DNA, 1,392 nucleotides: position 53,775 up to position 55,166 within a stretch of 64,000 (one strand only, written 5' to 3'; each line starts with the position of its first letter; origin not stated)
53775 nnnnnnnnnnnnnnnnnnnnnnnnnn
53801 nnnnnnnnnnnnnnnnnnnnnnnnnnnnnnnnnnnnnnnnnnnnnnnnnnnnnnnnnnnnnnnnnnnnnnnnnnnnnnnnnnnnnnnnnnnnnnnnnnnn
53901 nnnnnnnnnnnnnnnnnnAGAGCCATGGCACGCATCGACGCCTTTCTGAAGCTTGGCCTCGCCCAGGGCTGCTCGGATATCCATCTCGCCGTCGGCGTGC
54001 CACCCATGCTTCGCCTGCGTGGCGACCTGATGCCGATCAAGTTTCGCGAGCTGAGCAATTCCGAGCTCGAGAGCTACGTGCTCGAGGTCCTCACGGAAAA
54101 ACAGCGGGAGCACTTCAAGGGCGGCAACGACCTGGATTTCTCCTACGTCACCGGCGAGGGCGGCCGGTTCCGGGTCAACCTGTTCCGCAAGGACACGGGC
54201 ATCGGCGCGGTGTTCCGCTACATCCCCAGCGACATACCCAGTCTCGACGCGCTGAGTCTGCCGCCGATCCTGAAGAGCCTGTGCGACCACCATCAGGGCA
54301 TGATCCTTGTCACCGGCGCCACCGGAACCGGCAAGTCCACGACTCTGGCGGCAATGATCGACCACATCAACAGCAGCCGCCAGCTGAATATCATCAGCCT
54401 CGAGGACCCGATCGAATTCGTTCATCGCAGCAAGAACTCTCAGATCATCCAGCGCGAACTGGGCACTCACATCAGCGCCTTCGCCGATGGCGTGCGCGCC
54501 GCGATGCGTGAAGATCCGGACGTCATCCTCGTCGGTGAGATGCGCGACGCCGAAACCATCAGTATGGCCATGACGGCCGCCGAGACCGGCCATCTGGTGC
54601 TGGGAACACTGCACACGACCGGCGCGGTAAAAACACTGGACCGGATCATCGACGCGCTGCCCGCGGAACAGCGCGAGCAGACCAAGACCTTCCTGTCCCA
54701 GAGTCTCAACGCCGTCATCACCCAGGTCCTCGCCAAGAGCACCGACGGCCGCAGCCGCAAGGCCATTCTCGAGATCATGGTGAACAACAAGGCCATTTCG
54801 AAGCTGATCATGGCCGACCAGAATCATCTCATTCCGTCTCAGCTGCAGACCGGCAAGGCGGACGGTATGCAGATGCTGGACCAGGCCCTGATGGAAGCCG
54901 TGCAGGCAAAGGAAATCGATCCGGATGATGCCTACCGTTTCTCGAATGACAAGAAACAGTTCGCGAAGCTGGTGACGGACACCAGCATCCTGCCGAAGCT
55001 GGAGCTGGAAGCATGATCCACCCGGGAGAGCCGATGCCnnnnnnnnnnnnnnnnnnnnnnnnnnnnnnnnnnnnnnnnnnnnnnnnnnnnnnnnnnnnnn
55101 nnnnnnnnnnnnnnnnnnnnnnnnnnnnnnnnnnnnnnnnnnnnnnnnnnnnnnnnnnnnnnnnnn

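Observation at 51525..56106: HEAT-repeat Ser/Thr kinase fused and tightly linked to two PilT-family ATPases, inserted between apbC and metG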

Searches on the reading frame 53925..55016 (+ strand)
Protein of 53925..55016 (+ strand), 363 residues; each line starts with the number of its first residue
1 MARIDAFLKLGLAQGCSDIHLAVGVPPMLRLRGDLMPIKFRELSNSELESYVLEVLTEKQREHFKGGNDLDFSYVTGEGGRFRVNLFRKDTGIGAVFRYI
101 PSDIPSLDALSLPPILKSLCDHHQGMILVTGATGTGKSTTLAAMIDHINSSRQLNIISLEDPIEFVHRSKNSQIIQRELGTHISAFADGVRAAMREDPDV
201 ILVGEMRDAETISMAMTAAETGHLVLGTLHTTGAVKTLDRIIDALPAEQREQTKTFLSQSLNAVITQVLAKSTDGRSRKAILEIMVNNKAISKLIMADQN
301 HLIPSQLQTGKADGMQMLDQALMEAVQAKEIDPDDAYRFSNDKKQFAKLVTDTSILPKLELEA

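Call 7: search_protein_families(library=pfam, proteins=[window:53925-55016:+], max_evalue=0.01)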
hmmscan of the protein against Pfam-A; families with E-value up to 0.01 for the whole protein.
window:53925-55016:+ (363 aa): 15 families
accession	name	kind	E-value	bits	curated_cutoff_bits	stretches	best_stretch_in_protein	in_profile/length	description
PF00437.27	T2SSE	-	5.8e-44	150.7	24.9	1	116-284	134-288/370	Type II/IV secretion system protein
PF13191.12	AAA_16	-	1.7e-05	25.8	32.6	1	116-269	16-124/167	AAA ATPase domain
PF13401.12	AAA_22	-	5.7e-05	23.9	27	1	122-152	3-35/130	AAA domain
PF13173.12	AAA_14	-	0.00013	22.4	27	1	125-178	3-57/129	AAA domain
PF13555.12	AAA_29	-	0.00056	20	27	1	123-145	21-43/61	P-loop containing region of AAA domain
PF13604.12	AAA_30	-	0.00091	19.5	27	1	116-215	10-106/191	AAA domain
PF01580.24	FtsK_SpoIIIE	-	0.0011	18.9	24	1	125-145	40-60/221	FtsK/SpoIIIE family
PF12775.13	AAA_7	-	0.0013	18.7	25.8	1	104-155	14-65/181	P-loop containing dynein motor region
PF04851.21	ResIII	-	0.0018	18.6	22.5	1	121-169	20-69/164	Type III restriction enzyme, res subunit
PF10412.15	TrwB_AAD_bind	-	0.0019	17.6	20.5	1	123-157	14-48/387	Type IV secretion-system coupling protein DNA-binding domain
PF01935.23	DUF87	-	0.0024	18.4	23.2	1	118-169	20-68/220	Helicase HerA, central domain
PF25199.1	nSTAND_NTPase5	-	0.0083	16.4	34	0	124-163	41-80/145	Novel STAND NTPase 5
PF20720.3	nSTAND3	-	0.0089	16.2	27.2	0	123-168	16-60/155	Novel STAND NTPase 3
PF24883.2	NPHP3_N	-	0.0097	16.5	24.8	0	122-153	20-51/164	Nephrocystin 3, N-terminal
PF13245.12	AAA_19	-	0.01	16.5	25.1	0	123-155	10-42/134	AAA domain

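Call 8: search_protein_families(library=ncbifam, proteins=[window:53925-55016:+], max_evalue=0.001)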
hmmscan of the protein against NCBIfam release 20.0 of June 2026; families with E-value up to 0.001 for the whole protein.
window:53925-55016:+ (363 aa): 18 families
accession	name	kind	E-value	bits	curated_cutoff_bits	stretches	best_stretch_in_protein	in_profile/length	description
TIGR01420.1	pilT_fam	subfamily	3.2e-127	424.5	319.1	1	4-344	2-342/343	PilT/PilU family type 4a pilus ATPase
TIGR02524.1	dot_icm_DotB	equivalog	3.3e-48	164.7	463.3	1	4-304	6-319/358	Dot/Icm type IV secretion system ATPase DotB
TIGR02525.1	plasmid_TraJ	equivalog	1e-47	162.9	368.3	1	7-296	15-324/372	plasmid transfer ATPase TraJ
NF007755.0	PRK10436.1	equivalog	6.1e-37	127.3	617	1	4-289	89-374/465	type II secretion system protein GspE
NF053534.1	T4PilAsmATPsTfpB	equivalog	6.3e-37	127.2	850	1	117-243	329-451/584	type IV pilus assembly ATPase TfpB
TIGR02533.1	type_II_gspE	equivalog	1.4e-36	126.2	630.25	1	116-269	235-378/486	type II secretion system ATPase GspE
NF041000.1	ATPase_ComGA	equivalog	7.4e-36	123.5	300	1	116-270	120-265/267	competence type IV pilus ATPase ComGA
TIGR02538.1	type_IV_pilB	equivalog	1.9e-33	115.9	675.65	1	121-243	313-431/564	type IV-A pilus assembly ATPase PilB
NF058587.1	archaellum_moto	equivalog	3.4e-19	69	550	1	124-278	275-425/527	archaellum flagellar ATPase motor FlaI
TIGR02782.1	TrbB_P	equivalog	9.2e-19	67.8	304.55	1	126-285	138-294/303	P-type conjugative transfer ATPase TrbB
TIGR02788.1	VirB11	equivalog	4.6e-14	52.2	249.95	1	123-265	143-288/308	P-type DNA transfer ATPase VirB11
TIGR03819.1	heli_sec_ATPase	hypoth_equivalog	1.9e-13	50.3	373.15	1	115-282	170-336/340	TadA family conjugal transfer-associated ATPase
NF010469.0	PRK13894.1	subfamily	1.7e-12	47.4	508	1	120-285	146-308/320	conjugal transfer ATPase TrbB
NF010407.0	PRK13833.1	subfamily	1.1e-10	41.4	499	1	126-284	146-300/323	conjugal transfer protein TrbB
NF053672.1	bindosome_BasE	exception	9.4e-10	37.8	1000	1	127-288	273-431/512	bindosome assembly system ATPase subunit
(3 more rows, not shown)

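Call 14: search_solved_structures(query=window:53925-55016:+, max_evalue=1e-20)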
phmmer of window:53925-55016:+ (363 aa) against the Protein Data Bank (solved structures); distinct sequences matched with E-value up to 1e-20: 23.
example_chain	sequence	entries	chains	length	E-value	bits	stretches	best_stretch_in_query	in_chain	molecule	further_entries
3jvu_A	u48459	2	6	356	1.7e-91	310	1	7-329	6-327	Twitching mobility protein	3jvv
5zfq_A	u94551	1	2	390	9.4e-83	281.3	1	12-351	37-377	Twitching motility pilus retraction protein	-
2gsz_A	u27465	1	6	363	1.2e-81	277.7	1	7-350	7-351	twitching motility protein PilT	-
2ewv_A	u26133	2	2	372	1.5e-81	277.4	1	7-350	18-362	twitching motility protein PilT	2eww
6ojx_A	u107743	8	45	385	3.6e-81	276.1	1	12-351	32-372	Twitching motility pilus retraction ATPase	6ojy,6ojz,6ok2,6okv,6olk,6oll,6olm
5fl3_A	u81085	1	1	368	1.9e-80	273.8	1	8-352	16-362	PILI RETRACTION PROTEIN PILT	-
9n32_A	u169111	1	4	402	5e-72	246.1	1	5-342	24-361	PilU protein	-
10my_A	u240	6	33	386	7.7e-66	225.7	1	7-341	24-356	PilT/PilU family type 4a pilus ATPase | Twitching motility protein PilT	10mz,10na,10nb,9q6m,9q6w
2eyu_A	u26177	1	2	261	1.6e-62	214.8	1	100-350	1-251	twitching motility protein PilT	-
6geb_A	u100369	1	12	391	1.4e-42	149.3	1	6-318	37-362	DotB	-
4pht_A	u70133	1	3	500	6.3e-28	101.1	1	75-243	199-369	General secretory pathway protein E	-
1p9r_A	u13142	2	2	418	7.8e-28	100.8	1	4-243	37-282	General secretion pathway protein E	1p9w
4kss_A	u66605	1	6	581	1.8e-27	99.7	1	4-243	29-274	Type II secretion system protein E, hemolysin-coregulated protein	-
4ksr_A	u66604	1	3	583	1.9e-27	99.6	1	4-243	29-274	Type II secretion system protein E, Hemolysin-coregulated protein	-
3jc8_Ba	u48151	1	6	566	1.7e-25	93.2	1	116-271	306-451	Type IV-A pilus assembly ATPase PilB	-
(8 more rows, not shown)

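Call 31: search_protein_families(library=padloc, proteins=[window:53925-55016:+], max_evalue=0.001)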
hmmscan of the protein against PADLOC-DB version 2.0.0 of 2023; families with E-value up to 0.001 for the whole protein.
window:53925-55016:+ (363 aa): 2 families
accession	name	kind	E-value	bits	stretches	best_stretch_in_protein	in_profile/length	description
PDLC04140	mad8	-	3.3e-06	24.9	1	125-236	28-101/314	mads_8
PDLC04105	HerA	-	0.00091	15.9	0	128-159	170-201/576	-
